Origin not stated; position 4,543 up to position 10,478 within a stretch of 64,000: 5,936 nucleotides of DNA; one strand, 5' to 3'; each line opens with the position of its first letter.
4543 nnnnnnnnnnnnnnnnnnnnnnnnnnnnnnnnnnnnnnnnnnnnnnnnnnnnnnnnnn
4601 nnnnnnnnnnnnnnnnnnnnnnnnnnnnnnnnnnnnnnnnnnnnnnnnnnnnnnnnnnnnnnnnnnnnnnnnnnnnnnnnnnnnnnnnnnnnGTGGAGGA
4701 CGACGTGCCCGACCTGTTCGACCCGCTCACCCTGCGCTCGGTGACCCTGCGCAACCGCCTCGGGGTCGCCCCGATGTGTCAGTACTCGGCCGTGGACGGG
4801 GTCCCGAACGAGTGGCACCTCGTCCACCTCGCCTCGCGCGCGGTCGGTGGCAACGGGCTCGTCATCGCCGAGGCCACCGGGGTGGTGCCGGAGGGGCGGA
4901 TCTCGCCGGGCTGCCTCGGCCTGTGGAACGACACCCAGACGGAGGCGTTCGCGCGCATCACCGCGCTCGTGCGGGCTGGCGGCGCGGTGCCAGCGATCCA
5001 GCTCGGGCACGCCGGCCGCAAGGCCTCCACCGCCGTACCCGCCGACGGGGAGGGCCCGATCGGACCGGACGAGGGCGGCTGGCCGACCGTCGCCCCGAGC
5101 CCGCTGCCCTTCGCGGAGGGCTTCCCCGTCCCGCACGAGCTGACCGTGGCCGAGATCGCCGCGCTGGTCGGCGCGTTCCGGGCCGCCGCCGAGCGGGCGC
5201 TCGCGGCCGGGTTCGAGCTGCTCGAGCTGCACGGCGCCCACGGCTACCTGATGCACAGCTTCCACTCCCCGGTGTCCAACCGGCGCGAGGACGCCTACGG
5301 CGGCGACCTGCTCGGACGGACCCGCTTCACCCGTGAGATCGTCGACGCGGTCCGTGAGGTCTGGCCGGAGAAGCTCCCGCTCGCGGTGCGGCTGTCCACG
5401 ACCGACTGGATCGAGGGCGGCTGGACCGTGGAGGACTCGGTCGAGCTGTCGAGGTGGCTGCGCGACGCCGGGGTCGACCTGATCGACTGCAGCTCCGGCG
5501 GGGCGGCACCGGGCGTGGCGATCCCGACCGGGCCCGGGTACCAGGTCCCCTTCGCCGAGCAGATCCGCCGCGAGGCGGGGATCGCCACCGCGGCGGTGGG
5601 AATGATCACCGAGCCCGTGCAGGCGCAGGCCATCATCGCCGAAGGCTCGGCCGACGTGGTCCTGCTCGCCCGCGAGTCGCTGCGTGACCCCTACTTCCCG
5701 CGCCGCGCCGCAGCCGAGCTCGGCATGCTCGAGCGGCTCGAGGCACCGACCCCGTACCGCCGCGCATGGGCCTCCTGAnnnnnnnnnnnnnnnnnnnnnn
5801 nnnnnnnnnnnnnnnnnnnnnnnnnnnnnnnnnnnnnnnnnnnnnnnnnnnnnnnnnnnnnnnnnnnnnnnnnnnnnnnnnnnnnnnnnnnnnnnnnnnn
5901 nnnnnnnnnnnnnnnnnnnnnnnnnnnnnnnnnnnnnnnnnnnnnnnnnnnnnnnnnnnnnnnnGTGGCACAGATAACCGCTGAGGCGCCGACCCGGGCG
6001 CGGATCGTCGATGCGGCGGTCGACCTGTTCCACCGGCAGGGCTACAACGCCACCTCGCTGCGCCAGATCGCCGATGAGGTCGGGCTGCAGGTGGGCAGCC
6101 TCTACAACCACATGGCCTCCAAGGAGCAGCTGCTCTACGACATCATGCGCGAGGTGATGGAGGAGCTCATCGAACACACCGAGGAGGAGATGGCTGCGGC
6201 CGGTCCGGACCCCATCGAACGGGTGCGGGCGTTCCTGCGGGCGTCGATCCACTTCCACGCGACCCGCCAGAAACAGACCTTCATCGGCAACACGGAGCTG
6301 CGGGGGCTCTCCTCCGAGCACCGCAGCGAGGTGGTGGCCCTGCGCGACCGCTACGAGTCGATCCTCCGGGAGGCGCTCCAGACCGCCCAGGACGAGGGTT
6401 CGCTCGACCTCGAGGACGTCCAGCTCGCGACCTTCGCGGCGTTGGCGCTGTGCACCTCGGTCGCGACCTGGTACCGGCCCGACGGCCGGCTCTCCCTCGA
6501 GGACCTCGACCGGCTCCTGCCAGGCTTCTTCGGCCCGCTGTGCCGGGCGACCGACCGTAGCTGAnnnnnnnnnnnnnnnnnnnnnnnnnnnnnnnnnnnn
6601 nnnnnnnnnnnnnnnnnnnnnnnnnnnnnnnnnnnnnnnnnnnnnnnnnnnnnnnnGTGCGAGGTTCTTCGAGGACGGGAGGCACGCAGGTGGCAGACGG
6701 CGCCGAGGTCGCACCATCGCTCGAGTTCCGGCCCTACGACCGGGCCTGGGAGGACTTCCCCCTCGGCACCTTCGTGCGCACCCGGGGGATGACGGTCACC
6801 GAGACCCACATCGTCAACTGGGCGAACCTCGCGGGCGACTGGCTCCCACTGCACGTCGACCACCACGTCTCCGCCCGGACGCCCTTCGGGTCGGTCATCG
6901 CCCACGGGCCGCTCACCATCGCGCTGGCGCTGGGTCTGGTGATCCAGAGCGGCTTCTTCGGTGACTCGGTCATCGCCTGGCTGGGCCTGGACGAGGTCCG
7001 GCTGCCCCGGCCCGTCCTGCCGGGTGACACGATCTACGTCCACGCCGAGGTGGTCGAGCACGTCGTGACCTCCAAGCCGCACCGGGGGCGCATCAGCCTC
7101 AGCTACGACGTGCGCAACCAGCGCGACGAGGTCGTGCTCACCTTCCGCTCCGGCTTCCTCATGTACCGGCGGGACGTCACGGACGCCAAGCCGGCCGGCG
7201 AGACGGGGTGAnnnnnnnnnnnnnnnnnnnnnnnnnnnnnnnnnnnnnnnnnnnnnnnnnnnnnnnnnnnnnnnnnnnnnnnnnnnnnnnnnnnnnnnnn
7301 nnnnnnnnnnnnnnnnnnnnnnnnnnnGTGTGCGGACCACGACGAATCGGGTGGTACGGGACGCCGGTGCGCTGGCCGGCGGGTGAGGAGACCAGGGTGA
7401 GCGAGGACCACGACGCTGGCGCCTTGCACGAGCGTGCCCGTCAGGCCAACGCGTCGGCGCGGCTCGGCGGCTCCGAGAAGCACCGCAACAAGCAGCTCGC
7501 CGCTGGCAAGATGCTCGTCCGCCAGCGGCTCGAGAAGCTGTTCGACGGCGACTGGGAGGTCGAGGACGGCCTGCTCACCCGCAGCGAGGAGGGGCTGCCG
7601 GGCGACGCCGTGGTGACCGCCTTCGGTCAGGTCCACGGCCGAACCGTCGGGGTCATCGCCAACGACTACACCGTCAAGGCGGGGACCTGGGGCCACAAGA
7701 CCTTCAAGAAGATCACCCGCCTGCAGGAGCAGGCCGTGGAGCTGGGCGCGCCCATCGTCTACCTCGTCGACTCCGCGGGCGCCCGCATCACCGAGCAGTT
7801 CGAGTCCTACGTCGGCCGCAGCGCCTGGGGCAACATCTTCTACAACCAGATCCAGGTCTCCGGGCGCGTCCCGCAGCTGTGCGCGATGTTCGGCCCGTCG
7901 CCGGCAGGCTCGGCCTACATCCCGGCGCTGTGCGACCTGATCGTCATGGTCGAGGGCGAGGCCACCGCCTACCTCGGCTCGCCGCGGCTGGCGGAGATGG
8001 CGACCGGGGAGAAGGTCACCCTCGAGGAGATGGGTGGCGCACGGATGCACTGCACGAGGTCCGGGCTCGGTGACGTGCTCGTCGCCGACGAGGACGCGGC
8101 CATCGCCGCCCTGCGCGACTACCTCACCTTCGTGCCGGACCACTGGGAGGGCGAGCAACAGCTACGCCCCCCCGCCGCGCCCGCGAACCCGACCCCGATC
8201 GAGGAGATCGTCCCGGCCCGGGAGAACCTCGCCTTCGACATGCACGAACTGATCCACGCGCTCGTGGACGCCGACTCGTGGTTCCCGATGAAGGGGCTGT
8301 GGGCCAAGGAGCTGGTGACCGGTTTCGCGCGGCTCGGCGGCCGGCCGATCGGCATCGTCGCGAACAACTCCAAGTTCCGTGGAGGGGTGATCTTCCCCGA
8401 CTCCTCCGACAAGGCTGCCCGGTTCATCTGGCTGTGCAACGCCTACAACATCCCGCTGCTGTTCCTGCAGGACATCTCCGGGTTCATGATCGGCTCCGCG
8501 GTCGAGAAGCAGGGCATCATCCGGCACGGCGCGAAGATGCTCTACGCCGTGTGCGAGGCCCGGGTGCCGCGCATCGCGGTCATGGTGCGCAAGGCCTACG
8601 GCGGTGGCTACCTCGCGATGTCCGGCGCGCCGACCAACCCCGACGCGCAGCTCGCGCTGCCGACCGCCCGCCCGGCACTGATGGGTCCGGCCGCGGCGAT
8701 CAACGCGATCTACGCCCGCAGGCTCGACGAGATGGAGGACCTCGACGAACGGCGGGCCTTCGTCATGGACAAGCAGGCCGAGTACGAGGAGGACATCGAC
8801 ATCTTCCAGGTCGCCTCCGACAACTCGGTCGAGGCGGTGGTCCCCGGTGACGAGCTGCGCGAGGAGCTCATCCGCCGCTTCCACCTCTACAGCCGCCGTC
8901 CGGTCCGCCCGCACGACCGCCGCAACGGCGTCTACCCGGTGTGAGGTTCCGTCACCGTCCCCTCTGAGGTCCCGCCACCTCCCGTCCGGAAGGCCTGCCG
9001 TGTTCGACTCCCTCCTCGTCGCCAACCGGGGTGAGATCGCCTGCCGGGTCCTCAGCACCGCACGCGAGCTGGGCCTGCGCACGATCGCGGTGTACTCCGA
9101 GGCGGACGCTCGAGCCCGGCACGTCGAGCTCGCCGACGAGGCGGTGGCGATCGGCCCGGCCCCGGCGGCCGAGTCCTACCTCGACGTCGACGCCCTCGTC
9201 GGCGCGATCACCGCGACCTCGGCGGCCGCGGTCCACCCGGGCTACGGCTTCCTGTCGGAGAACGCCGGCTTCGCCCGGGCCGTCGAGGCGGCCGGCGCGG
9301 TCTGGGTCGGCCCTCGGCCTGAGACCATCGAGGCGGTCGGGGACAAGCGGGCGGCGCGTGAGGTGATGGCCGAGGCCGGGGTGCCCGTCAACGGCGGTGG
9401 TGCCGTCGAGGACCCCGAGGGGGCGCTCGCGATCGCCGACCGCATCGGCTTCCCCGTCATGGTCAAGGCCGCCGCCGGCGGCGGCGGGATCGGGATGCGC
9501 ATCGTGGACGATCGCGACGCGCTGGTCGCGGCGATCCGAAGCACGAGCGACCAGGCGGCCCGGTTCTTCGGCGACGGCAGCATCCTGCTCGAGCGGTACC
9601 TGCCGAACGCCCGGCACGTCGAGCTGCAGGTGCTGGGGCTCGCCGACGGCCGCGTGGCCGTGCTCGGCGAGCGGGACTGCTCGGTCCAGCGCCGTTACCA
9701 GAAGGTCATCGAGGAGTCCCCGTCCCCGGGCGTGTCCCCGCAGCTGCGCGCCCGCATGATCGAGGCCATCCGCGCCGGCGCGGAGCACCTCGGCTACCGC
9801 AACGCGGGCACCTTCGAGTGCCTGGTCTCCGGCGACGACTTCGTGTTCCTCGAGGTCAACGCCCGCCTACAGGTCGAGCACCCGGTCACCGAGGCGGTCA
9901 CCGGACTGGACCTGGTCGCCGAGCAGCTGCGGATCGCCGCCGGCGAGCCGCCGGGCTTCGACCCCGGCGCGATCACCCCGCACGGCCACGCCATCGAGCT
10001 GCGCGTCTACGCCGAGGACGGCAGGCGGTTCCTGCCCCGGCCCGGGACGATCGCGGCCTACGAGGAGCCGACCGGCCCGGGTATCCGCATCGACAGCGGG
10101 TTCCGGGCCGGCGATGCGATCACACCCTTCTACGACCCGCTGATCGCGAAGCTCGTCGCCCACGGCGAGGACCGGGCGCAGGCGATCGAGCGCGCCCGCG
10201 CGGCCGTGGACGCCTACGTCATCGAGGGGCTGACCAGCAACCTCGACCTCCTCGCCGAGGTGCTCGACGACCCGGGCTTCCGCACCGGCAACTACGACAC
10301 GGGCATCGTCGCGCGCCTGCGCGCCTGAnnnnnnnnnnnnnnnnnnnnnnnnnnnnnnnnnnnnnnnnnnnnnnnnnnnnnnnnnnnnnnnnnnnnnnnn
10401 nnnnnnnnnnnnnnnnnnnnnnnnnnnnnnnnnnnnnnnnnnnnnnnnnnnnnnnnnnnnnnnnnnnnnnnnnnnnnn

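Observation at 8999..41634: One carboxylase-BCCP-S9 peptidase unit present twice in direct orientation, each copy decayed in the complementary half, bracketing about 28.6 kb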

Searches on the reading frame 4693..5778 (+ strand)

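Call 66: search_protein_families(library=pfam, proteins=[window:4693-5778:+], max_evalue=0.001)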
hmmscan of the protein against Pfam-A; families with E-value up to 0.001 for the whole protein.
window:4693-5778:+ (361 aa): 1 family
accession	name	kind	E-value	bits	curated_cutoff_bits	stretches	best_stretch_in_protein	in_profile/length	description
PF00724.26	Oxidored_FMN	-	3.3e-65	221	27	1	7-342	1-338/342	NADH:flavin oxidoreductase / NADH oxidase family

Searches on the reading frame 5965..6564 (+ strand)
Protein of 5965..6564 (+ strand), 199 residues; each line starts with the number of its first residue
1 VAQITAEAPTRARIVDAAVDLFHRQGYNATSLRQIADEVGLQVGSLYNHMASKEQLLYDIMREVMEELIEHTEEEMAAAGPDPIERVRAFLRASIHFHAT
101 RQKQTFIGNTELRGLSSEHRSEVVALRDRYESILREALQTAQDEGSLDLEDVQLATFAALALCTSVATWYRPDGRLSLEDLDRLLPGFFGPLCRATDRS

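Call 66: search_protein_families(library=pfam, proteins=[window:5965-6564:+], max_evalue=0.001)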
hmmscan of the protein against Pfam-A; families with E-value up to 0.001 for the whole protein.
window:5965-6564:+ (199 aa): 3 families
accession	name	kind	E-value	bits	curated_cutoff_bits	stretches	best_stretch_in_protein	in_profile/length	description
PF17932.6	TetR_C_24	-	2.4e-30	105.6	26.4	1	82-182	3-103/114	Tetracyclin repressor-like, C-terminal domain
PF00440.29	TetR_N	-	2e-14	53.6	24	1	14-57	1-44/47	Bacterial regulatory proteins, tetR family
PF14246.11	TetR_C_7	-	4.7e-05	23.8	22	1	127-170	45-88/119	AefR-like transcriptional repressor, C-terminal domain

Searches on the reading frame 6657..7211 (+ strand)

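Call 66: search_protein_families(library=pfam, proteins=[window:6657-7211:+], max_evalue=0.001)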
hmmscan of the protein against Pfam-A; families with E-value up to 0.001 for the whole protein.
window:6657-7211:+ (184 aa): 2 families
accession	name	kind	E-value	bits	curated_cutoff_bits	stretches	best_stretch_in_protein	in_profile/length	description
PF01575.25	MaoC_dehydratas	-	1.7e-23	83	27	1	39-141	9-110/123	MaoC like domain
PF13452.11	FAS1_DH_region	-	0.00016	22.3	22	1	42-162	9-131/132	FAS1-like, dehydratase domain region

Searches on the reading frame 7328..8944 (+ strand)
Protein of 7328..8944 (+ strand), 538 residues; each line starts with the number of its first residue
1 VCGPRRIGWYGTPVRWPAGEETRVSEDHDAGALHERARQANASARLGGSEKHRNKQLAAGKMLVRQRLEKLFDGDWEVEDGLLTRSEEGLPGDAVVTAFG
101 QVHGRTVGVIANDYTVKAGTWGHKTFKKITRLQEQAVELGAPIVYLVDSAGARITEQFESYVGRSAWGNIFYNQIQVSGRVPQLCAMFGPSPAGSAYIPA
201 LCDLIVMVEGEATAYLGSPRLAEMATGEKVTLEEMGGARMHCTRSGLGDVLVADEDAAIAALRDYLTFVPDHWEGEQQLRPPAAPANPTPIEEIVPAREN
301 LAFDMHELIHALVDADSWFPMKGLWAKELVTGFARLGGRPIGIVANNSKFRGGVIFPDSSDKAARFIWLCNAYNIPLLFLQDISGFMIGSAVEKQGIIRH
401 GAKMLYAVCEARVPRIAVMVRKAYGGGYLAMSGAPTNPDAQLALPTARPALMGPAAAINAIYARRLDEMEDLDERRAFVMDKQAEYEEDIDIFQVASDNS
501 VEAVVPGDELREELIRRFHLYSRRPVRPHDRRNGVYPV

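Call 16: search_protein_families(library=pfam, proteins=[window:7328-8944:+], max_evalue=0.00001)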
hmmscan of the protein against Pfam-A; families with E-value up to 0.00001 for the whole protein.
window:7328-8944:+ (538 aa): 2 families
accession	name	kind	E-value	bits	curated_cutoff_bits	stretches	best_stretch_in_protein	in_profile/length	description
PF01039.27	Carboxyl_trans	-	7.4e-139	464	22.3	1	56-531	2-488/493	Carboxyl transferase domain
PF03255.19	ACCA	-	2.9e-13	50.1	23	1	329-432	94-205/310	Acetyl co-enzyme A carboxylase carboxyltransferase-like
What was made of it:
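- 7328..8944 (+): Carboxyltransferase (CT), first gene of the ancestral operon. Pfam Carboxyl_trans E 7e-139 (call 16).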

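Call 65: search_protein_families(library=ncbifam, proteins=[window:7328-8944:+], max_evalue=1e-10)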
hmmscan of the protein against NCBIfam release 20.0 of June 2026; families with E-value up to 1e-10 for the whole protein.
window:7328-8944:+ (538 aa): 4 families
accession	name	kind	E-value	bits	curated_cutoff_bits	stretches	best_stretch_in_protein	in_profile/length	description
TIGR01117.1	mmdA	subfamily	4.3e-114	382.1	998.8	1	42-533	11-507/512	methylmalonyl-CoA decarboxylase subunit alpha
NF041504.1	AccA_sub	subfamily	3.8e-16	59.2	300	0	327-434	39-154/257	carboxyltransferase subunit alpha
NF004344.0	PRK05724.1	equivalog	2.7e-12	46.6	357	0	329-432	98-209/319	acetyl-CoA carboxylase carboxyltransferase subunit alpha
TIGR00515.1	accD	equivalog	6.2e-12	45.4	317.45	0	90-230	105-243/285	acetyl-CoA carboxylase, carboxyltransferase subunit beta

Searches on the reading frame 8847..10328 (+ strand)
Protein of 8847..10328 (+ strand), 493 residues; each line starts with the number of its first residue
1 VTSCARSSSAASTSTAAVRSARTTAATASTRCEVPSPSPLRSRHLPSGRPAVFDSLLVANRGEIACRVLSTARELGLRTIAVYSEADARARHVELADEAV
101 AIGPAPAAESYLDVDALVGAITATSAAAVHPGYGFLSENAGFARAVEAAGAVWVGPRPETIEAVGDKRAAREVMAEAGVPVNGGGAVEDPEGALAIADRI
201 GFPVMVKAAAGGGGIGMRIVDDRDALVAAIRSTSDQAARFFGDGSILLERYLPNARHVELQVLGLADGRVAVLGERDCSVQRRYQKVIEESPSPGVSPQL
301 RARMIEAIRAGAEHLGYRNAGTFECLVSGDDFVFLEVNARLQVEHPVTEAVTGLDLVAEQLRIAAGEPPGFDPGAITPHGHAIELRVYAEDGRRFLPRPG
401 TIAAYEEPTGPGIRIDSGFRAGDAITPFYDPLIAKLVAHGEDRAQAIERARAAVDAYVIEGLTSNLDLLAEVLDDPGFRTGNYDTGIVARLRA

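Call 16: search_protein_families(library=pfam, proteins=[window:8847-10328:+], max_evalue=0.00001)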
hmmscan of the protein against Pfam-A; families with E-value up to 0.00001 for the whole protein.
window:8847-10328:+ (493 aa): 4 families
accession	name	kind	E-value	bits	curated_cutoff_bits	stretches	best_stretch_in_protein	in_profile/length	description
PF02786.22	CPSase_L_D2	-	5.7e-62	209.4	19.8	1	166-367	1-206/211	Carbamoyl-phosphate synthase L chain, ATP binding domain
PF00289.28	Biotin_carb_N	-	4.6e-42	143.4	25.5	1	53-161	2-110/110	Biotin carboxylase, N-terminal domain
PF02785.25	Biotin_carb_C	-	5.8e-34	116.9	32.4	1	384-489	1-107/108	Biotin carboxylase C-terminal domain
PF07478.18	Dala_Dala_lig_C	-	3.3e-08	33.7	24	1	193-278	28-106/204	D-ala D-ala ligase C-terminus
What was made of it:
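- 9000..10328 (+): Biotin carboxylase accC, intact (locus A). Pfam Biotin_carb_N, CPSase_L_D2 and Biotin_carb_C (call 16).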

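Call 65: search_protein_families(library=ncbifam, proteins=[window:9000-10328:+], max_evalue=1e-10)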
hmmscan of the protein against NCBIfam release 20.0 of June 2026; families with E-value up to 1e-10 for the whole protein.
window:9000-10328:+ (442 aa): 14 families
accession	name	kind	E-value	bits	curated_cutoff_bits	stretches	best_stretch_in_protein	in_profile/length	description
NF006367.0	PRK08591.1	subfamily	4.9e-163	543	597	1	1-436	1-440/451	acetyl-CoA carboxylase biotin carboxylase subunit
NF006406.0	PRK08654.1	equivalog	1.2e-159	532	739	1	1-437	1-440/499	acetyl-CoA carboxylase biotin carboxylase subunit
TIGR02712.1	urea_carbox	equivalog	5.4e-153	511.3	1303.85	1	2-438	1-440/1201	urea carboxylase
TIGR00514.1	accC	equivalog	1.4e-152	508.7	626.5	1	1-439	1-443/449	acetyl-CoA carboxylase biotin carboxylase subunit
NF009471.0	PRK12833.1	equivalog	1.8e-149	498.3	686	1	3-437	6-444/467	acetyl-CoA carboxylase biotin carboxylase subunit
NF009554.0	PRK12999.1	equivalog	4.1e-145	485.2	965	1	2-438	5-453/1147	pyruvate carboxylase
NF004085.0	PRK05586.1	equivalog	1.9e-143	478.6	723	1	1-438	1-442/448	acetyl-CoA carboxylase biotin carboxylase subunit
NF006286.0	PRK08462.1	equivalog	6.5e-128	427.3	740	1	3-437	5-441/445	acetyl-CoA carboxylase biotin carboxylase subunit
NF005525.0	PRK07178.1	equivalog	8.8e-128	426.9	768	1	1-438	1-440/471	acetyl-CoA carboxylase biotin carboxylase subunit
TIGR01235.1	pyruv_carbox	equivalog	1.9e-125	419.8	1114.45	1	5-437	2-448/1143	pyruvate carboxylase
NF006287.0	PRK08463.1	equivalog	4.7e-122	408.2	775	1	1-437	1-441/479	acetyl-CoA carboxylase subunit A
NF002563.0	PRK02186.1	subfamily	1.4e-14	53.4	625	1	106-405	98-391/890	argininosuccinate lyase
TIGR01369.1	CPSaseII_lrg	equivalog_domain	7.2e-14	50.4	1027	1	91-316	645-867/1052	carbamoyl-phosphate synthase (glutamine-hydrolyzing) large subunit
NF003671.0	PRK05294.1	equivalog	2.9e-13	48.4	599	1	91-223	642-768/1058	carbamoyl-phosphate synthase large subunit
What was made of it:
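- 9000..10328 (+): NCBIfam full-length match (call 65).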
